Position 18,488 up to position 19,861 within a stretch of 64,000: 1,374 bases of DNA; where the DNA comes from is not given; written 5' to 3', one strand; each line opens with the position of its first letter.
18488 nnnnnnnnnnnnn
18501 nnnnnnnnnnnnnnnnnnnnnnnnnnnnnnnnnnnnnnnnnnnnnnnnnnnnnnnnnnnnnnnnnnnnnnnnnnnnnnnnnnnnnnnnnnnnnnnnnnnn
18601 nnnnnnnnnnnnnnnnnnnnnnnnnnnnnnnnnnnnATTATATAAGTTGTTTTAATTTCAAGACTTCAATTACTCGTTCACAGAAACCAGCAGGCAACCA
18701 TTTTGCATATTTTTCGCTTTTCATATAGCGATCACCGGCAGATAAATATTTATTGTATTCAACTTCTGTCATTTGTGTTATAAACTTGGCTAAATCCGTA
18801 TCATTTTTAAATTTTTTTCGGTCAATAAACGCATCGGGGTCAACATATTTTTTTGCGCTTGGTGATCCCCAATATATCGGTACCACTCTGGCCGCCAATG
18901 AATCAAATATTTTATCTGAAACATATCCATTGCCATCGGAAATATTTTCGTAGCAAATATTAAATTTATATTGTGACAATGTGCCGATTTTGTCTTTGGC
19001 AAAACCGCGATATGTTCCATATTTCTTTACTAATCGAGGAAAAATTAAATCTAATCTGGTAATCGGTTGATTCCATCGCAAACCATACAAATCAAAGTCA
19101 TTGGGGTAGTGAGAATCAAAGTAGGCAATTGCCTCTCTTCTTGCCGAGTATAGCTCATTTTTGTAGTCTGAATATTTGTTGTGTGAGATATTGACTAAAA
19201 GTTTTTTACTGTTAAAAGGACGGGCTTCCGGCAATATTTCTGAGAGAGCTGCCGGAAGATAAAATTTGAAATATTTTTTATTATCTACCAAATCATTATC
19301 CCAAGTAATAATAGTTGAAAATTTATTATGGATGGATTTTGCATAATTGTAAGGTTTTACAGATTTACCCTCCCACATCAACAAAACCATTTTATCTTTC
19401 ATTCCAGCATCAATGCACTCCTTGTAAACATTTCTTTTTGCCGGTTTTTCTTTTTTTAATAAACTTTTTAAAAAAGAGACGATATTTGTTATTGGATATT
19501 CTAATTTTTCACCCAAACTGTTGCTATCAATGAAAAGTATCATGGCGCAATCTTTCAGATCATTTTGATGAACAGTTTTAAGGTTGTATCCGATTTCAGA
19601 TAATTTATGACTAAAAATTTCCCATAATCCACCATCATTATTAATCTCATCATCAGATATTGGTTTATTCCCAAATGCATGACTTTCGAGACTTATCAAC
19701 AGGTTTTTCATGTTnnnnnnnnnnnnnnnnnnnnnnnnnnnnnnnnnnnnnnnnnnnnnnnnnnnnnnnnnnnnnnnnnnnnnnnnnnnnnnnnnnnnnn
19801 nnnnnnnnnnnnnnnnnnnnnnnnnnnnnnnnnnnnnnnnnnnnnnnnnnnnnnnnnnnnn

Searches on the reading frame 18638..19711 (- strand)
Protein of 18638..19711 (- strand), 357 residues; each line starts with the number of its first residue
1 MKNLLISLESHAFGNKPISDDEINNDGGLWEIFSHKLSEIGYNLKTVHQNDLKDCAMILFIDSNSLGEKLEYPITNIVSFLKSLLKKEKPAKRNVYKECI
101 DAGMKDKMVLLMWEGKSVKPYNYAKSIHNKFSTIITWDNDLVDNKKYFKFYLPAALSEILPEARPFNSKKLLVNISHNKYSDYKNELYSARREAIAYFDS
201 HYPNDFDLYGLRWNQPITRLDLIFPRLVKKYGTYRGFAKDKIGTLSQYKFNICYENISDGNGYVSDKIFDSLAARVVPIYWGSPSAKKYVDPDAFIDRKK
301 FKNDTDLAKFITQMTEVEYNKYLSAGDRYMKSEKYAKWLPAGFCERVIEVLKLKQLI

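Call 4: search_protein_families(library=pfam, proteins=[window:18638-19711:-])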
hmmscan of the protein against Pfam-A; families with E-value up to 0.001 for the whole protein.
window:18638-19711:- (357 aa): 1 family
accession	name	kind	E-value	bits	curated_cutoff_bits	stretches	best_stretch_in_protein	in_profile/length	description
PF00852.26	Glyco_transf_10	-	2.6e-13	50.5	23.9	1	237-345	47-161/182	Glycosyltransferase family 10 (fucosyltransferase) C-term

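Call 5: search_protein_families(library=ncbifam, proteins=[window:18638-19711:-])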
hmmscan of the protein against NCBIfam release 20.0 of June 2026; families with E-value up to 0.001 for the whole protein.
window:18638-19711:- (357 aa): 0 families

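Call 55: search_protein_families(library=ncbifam, proteins=[window:18638-19711:-], max_evalue=1e-10)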
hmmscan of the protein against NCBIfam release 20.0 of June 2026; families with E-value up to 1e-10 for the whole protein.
window:18638-19711:- (357 aa): 0 families
